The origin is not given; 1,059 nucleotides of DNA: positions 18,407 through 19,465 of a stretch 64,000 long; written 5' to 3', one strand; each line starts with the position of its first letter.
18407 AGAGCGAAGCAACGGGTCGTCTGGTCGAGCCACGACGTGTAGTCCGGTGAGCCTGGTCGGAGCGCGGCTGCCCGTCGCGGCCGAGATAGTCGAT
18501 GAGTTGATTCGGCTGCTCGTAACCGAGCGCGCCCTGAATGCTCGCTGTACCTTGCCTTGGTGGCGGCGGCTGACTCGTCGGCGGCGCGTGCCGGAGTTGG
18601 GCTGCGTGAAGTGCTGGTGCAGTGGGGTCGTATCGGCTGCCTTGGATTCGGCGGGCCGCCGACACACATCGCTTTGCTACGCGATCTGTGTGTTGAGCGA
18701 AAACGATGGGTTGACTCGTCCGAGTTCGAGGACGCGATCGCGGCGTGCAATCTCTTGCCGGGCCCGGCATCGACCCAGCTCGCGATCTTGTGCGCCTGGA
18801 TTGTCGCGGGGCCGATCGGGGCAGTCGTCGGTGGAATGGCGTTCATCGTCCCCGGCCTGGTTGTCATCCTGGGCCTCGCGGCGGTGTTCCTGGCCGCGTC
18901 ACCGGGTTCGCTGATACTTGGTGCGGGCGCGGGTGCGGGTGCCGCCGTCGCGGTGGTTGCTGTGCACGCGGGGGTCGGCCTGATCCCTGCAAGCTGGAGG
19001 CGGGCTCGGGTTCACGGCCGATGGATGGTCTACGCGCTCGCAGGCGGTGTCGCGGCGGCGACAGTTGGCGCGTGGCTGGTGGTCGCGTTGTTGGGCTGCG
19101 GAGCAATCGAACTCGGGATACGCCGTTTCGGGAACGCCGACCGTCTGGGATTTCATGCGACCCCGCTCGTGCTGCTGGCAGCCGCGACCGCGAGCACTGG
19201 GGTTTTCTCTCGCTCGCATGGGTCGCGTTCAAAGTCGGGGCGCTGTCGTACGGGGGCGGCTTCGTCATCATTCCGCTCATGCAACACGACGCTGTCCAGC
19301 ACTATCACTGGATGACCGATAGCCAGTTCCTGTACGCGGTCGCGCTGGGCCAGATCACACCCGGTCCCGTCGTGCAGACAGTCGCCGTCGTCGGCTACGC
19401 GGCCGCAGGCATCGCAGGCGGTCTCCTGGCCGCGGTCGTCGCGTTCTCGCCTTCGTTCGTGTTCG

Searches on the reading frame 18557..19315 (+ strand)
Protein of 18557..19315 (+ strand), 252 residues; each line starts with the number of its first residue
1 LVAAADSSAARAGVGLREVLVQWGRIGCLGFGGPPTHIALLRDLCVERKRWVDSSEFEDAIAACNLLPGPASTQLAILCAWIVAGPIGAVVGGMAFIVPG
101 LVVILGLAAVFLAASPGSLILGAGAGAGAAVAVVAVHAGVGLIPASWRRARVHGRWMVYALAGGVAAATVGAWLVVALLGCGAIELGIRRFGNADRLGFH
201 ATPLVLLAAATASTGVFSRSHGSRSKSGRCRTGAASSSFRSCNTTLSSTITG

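Call 73: search_protein_families(library=pfam, proteins=[window:18557-19315:+], max_evalue=0.01)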
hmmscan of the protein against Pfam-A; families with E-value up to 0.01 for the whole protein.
window:18557-19315:+ (252 aa): 2 families
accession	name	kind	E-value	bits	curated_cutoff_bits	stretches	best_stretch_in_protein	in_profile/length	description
PF02417.20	Chromate_transp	-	2.1e-29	103.2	28.6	1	19-184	3-164/166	Chromate transporter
PF10067.14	DUF2306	-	0.0034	18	31.6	1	95-180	37-119/147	Predicted membrane protein (DUF2306)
